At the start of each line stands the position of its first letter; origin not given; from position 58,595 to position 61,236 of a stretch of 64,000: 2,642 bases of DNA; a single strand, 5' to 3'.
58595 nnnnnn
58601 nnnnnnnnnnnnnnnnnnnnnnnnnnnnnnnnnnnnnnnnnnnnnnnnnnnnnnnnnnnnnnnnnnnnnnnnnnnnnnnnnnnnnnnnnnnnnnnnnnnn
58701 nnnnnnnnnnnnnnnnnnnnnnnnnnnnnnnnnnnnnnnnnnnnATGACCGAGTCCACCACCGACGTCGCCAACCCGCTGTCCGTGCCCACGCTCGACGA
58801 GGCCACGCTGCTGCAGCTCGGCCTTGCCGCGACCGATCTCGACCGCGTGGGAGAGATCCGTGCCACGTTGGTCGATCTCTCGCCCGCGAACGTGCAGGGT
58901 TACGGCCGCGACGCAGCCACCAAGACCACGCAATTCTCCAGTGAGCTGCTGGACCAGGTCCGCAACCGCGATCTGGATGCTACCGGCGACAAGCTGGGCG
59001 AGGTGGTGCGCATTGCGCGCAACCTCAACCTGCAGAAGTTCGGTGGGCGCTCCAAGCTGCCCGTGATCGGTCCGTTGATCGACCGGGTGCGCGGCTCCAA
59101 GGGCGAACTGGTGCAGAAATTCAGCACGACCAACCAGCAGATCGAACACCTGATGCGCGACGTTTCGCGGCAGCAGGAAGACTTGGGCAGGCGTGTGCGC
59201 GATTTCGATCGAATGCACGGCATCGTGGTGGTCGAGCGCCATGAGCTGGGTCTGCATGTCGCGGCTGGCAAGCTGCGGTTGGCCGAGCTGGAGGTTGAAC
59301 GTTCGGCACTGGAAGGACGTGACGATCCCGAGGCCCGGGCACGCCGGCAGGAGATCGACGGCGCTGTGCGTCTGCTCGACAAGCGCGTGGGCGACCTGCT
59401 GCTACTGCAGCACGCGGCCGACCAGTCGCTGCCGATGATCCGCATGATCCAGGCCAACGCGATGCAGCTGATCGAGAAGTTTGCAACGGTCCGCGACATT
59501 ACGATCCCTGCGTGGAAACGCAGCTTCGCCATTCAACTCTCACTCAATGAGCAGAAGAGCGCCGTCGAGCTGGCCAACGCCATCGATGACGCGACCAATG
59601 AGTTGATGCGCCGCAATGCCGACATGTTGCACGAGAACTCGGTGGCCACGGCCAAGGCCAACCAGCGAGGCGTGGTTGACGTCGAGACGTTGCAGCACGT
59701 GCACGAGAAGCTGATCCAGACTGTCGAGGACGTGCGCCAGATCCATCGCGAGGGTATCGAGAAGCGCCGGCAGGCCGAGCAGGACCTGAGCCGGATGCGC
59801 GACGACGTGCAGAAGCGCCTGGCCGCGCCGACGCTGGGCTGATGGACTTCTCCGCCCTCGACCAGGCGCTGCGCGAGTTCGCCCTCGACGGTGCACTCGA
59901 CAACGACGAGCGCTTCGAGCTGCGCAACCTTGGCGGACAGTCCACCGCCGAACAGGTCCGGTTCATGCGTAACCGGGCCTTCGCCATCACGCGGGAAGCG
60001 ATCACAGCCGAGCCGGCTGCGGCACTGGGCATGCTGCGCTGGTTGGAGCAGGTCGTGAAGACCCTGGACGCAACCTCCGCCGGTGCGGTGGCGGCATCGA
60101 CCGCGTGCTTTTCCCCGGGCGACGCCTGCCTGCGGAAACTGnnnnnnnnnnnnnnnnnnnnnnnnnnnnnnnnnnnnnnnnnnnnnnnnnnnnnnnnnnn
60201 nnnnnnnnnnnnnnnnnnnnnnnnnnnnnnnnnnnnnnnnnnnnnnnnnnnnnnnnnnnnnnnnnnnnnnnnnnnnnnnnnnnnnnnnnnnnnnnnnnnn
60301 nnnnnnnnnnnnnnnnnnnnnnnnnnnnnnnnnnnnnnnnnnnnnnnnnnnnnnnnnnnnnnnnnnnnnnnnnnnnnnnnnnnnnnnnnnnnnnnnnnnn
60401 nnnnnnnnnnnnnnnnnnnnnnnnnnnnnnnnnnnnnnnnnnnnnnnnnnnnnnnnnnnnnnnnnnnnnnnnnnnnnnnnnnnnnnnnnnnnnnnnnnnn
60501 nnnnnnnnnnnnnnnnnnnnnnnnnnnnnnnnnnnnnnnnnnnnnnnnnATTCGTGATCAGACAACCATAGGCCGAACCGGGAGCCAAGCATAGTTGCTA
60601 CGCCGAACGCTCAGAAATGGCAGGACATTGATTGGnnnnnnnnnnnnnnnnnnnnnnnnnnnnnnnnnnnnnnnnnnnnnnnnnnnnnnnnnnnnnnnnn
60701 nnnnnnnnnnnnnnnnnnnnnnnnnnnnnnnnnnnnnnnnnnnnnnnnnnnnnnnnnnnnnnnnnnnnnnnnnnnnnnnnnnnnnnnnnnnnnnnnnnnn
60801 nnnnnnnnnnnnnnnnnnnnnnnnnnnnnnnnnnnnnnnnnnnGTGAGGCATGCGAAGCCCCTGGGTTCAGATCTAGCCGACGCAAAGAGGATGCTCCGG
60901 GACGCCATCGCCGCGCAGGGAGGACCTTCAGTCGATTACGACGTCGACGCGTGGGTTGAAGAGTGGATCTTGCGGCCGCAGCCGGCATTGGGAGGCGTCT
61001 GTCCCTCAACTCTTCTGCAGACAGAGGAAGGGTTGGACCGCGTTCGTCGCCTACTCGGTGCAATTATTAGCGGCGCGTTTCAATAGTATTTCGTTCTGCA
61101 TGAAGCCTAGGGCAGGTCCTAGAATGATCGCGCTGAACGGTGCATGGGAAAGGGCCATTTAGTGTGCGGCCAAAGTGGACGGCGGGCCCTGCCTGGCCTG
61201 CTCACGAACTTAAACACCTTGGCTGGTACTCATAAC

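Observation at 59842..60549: Single-HKD PLD-family protein with N-terminal TerB-like motif as candidate effector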

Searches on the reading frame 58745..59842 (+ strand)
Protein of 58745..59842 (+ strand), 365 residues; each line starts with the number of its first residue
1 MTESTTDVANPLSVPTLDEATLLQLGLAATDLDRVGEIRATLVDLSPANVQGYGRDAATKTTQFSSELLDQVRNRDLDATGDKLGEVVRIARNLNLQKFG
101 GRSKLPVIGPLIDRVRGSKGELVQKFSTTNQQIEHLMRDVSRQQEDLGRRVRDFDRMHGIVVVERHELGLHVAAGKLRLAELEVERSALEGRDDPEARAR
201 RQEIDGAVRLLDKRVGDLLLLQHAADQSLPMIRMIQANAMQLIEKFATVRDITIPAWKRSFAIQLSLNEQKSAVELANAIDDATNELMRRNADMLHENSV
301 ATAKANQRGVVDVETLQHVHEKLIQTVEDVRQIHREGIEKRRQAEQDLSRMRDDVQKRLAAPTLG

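Call 3: search_protein_families(library=pfam, proteins=[window:58745-59842:+], max_evalue=0.01)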
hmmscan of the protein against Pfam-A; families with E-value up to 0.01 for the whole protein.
window:58745-59842:+ (365 aa): 1 family
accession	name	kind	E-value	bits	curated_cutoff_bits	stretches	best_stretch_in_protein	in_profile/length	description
PF05816.16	TelA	-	1.3e-75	255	30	1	44-360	10-331/332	Toxic anion resistance protein (TelA)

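Call 4: search_protein_families(library=padloc, proteins=[window:58745-59842:+], max_evalue=0.01)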
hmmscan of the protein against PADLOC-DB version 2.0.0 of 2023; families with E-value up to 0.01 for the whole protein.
window:58745-59842:+ (365 aa): 0 families

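Call 5: search_protein_families(library=ncbifam, proteins=[window:58745-59842:+], max_evalue=0.01)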
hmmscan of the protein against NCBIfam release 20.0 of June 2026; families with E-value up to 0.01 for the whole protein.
window:58745-59842:+ (365 aa): 0 families

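Call 68: search_solved_structures(query=window:58745-59839:+, max_evalue=0.01)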
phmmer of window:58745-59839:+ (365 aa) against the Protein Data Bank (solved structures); distinct sequences matched with E-value up to 0.01: 0.

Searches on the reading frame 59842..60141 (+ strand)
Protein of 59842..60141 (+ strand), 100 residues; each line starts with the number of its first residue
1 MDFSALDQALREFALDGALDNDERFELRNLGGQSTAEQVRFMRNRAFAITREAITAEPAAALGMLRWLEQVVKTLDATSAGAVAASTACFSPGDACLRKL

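Call 25: search_protein_families(library=pfam, proteins=[window:59842-60141:+], max_evalue=1)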
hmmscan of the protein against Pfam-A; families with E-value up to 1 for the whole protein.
window:59842-60141:+ (100 aa): 1 family
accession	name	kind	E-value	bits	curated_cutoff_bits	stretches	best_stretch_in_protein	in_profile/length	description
PF19802.4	DUF6285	-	0.034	15.3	28.1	1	4-67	16-78/91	Domain of unknown function (DUF6285)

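Call 38: search_solved_structures(query=A2, max_evalue=10, show_alignments=3)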
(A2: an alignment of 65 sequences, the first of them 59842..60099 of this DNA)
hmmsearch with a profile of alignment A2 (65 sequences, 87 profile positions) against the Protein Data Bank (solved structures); distinct sequences matched with E-value up to 10: 9.
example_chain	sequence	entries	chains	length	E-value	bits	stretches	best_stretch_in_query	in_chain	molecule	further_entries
7rdr_A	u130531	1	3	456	8.5e-08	35.6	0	46-76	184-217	Circular tendon repeat protein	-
5t5h_x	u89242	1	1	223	0.00032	24.1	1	17-80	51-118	Ribosomal protein L7a-like protein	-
4y6c_A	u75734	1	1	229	0.0078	19.7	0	50-79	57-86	ANSERINA PUTATIVE KINESIN LIGHT chain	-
6w2q_A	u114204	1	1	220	0.051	17.1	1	19-81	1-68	Junction 34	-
7bqs_A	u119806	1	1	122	0.28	14.7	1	44-83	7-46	Nomur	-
8g53_A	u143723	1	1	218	2.5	11.7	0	46-78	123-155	TPR_REGION domain-containing protein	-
8w2s_A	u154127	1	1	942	3.8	11.1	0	5-57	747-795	HNH nuclease domain-containing protein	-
5cwh_A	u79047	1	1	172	6.2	10.4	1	7-75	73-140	Designed helical repeat protein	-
5cwk_A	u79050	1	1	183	6.6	10.3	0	19-67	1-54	Designed helical repeat protein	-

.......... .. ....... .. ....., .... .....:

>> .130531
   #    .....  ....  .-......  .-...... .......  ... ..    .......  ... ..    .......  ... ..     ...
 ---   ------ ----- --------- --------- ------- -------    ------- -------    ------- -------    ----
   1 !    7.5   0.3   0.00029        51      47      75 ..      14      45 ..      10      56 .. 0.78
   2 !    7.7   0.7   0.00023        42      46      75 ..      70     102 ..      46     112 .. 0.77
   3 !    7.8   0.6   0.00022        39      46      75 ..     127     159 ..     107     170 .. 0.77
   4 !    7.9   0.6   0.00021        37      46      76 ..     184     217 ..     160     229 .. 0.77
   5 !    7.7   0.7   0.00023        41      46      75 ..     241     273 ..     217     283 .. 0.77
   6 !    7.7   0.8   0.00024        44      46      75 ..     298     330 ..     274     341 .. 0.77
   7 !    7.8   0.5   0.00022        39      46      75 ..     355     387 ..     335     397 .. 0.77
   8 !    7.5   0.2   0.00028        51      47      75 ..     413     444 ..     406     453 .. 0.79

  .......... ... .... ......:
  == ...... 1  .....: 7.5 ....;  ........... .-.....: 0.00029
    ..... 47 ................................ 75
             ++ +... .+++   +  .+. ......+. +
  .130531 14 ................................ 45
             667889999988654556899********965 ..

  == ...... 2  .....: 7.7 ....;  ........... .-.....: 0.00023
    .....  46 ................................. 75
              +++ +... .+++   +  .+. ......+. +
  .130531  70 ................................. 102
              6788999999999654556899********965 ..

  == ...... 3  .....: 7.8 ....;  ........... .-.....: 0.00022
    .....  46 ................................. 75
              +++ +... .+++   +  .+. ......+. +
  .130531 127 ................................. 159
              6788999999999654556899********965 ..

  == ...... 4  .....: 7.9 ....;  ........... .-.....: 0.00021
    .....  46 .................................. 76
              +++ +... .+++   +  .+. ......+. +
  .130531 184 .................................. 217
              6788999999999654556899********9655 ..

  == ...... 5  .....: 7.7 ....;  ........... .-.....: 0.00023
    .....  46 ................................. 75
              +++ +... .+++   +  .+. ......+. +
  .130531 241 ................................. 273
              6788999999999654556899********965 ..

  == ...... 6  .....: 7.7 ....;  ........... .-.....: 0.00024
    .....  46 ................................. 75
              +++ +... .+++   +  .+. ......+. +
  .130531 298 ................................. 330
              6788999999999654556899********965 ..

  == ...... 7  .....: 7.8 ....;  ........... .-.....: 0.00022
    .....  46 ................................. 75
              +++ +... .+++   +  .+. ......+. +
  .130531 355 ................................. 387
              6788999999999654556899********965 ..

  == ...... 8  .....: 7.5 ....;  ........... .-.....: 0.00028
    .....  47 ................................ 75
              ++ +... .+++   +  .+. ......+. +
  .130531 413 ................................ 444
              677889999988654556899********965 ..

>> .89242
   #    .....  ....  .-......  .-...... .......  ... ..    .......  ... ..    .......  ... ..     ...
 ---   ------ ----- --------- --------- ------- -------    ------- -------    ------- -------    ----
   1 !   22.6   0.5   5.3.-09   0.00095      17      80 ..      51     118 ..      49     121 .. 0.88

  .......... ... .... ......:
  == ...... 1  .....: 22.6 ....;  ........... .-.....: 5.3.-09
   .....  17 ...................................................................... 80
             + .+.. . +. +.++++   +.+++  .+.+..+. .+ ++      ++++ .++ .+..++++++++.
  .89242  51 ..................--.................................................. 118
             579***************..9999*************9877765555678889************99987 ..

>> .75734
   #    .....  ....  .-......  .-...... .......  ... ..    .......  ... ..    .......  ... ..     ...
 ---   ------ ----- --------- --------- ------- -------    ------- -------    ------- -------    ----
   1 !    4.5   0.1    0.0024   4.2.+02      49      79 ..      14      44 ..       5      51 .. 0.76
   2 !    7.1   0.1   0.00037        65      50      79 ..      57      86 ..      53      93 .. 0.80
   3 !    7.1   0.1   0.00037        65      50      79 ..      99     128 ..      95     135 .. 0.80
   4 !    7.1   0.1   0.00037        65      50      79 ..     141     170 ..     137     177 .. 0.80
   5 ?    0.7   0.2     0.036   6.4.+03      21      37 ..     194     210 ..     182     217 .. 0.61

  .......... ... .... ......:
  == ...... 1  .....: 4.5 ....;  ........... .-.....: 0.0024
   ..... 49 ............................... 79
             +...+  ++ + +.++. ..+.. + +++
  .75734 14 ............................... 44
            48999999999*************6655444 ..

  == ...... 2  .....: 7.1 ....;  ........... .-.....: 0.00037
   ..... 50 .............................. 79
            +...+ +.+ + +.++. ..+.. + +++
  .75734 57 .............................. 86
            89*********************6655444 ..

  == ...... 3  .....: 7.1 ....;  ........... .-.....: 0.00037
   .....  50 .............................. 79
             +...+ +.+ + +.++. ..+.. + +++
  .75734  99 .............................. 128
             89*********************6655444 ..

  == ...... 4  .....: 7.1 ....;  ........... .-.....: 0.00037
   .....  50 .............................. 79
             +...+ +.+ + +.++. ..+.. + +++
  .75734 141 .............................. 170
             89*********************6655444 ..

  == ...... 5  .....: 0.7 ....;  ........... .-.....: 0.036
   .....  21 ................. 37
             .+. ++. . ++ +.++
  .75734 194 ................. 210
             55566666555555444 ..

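Call 39: search_protein_families(library=pfam, alignment_id=A2, max_evalue=1)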
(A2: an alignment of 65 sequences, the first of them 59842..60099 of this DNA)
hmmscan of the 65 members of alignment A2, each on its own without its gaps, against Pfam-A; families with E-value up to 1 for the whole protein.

A. member 1, window:59842-60099:+ (86 aa): 1 family
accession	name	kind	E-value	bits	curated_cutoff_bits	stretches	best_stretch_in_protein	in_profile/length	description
PF19802.4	DUF6285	-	0.019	16.1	28.1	1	4-67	16-78/91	Domain of unknown function (DUF6285)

B. families by the number of members that match (of 65 scanned): 82 families (the first 25 are shown)
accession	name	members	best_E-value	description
PF22928.2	INTS1_R4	5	0.0021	Integrator complex subunit 1, R4 domain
PF17944.6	Arg_decarbox_C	4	0.00027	Arginine decarboxylase C-terminal helical extension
PF18327.6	PRODH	3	0.0055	Proline utilization A proline dehydrogenase N-terminal domain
PF08169.17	RBB1NT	3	0.018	RBB1NT (NUC162) domain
PF18107.7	HTH_ABP1_N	3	0.12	Fission yeast centromere protein N-terminal domain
PF05626.16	DUF790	2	0.0015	Protein of unknown function (DUF790)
PF05099.18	TerB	2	0.0074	Tellurite resistance protein TerB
PF11332.13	DUF3134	2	0.0091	Protein of unknown function (DUF3134)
PF19677.4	DUF6179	2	0.015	Family of unknown function (DUF6179)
PF19802.4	DUF6285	2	0.019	Domain of unknown function (DUF6285)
PF19955.5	EAD1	2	0.064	Effector-associated domain 1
PF00667.26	FAD_binding_1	1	0.0054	FAD binding domain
PF24615.2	Spectrin_Anc-1_2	1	0.0066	Nuclear anchorage protein 1, spectrin repeat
PF11800.13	RP-C_C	1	0.0083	Replication protein C C-terminal region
PF04245.18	NA37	1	0.0099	37-kD nucleoid-associated bacterial protein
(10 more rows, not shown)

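Call 43: predict_structure(alignment_id=A2)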
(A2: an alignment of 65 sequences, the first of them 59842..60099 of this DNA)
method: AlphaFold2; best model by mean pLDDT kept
length: 86 residues; sequences in the alignment: 65
mean_pLDDT: 95.1   pTM: 0.83
mean pLDDT of the five models: 95.1, 94.3, 94.2, 93.9, 93.4
residues with pLDDT >= 90: 77; 70-90: 8; 50-70: 1; < 50: 0
segments of 3 or more residues with pLDDT < 50: none
pLDDT, mean of each block of 10 residues (from residue 1): 95 96 97 96 98 98 98 95 77
secondary structure, 60 per line:
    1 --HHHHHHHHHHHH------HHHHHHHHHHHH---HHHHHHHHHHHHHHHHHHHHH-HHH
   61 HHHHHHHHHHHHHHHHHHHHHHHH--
elements in order: H3-14 H21-32 H36-56 H58-84

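Call 74: fold_search(model_id=the predicted structure, library=pdb)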
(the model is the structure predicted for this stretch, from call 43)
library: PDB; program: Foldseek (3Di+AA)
matches with E <= 10: 235; with E <= 0.001: 0
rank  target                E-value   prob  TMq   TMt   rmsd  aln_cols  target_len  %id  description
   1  7dgy                  7.5e-01  0.82  0.55  0.49   4.3        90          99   12  De novo designed protein H4C2R (released 2021-12-15)
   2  9k7x_B                8.9e-01  0.54  0.43  0.42   5.7        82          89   10  Crystal structure of designed calcium-induced homotrimer C3-Ca1-DN*3-20 (released 2025-10-29)
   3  9k7x_D                1.1e+00  0.41  0.41  0.40   5.4        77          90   14  Crystal structure of designed calcium-induced homotrimer C3-Ca1-DN*3-20 (released 2025-10-29)
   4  9cht_A                1.6e+00  0.41  0.44  0.07   4.1        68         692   15  Human E3 ligase E6AP in complex with HPV16-E6 and p53 (released 2025-01-08)
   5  2odm_B                1.7e+00  0.25  0.43  0.44   7.3        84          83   17  Crystal structure of S. aureus YlaN, an essential leucine rich protein involved in the control of cell shape (released 2007-06-05)
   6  3ldz_A                2.1e+00  0.47  0.52  0.36   3.3        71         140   18  Crystal structure of human STAM1 VHS domain in complex with ubiquitin (released 2010-03-02)
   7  7p5c_A                2.1e+00  0.14  0.36  0.10  16.4        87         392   13  Cryo-EM structure of human TTYH3 in Ca2+ and GDN (released 2021-08-11)
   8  5yrq_B                2.2e+00  0.41  0.54  0.42   3.8        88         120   15  Crystal structure of Rad5 and Rev1 (released 2019-03-20)
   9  5yrq_A                2.2e+00  0.38  0.52  0.39   3.9        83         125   14  Crystal structure of Rad5 and Rev1 (released 2019-03-20)
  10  8e0m_K                2.2e+00  0.21  0.41  0.24  10.1        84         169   15  Homotrimeric variant of tcTRP9, BGL15 (released 2023-04-12)
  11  5yrq_D                2.3e+00  0.47  0.57  0.43   3.6        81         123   14  Crystal structure of Rad5 and Rev1 (released 2019-03-20)
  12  8jrn_A                2.3e+00  0.38  0.44  0.07   3.2        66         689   15  Structure of E6AP-E6 complex in Att1 state (released 2024-06-05)
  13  3bx2_A                2.4e+00  0.18  0.36  0.13   7.7        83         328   17  Puf4 RNA binding domain bound to HO endonuclease RNA 3' UTR recognition sequence (released 2008-03-11)
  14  3fbz_D                2.4e+00  0.16  0.38  0.29   8.2        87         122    9  Crystal structure of ORF140 of the archaeal virus Acidianus Filamentous Virus 1 (AFV1) (released 2009-11-10)
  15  3fbz_A                2.4e+00  0.16  0.37  0.29   8.2        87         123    8  Crystal structure of ORF140 of the archaeal virus Acidianus Filamentous Virus 1 (AFV1) (released 2009-11-10)
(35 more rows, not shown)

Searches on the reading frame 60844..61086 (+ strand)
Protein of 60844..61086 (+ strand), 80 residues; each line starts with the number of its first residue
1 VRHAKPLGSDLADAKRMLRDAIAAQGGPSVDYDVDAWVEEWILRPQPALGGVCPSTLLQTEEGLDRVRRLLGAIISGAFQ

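Call 25: search_protein_families(library=pfam, proteins=[window:60844-61086:+], max_evalue=1)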
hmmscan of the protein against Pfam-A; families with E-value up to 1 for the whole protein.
window:60844-61086:+ (80 aa): 1 family
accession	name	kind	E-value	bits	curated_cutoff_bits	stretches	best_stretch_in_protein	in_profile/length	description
PF09722.15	Xre_MbcA_ParS_C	-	1.9e-11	44.2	24.5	1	35-74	9-48/51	Antitoxin Xre/MbcA/ParS C-terminal toxin-binding domain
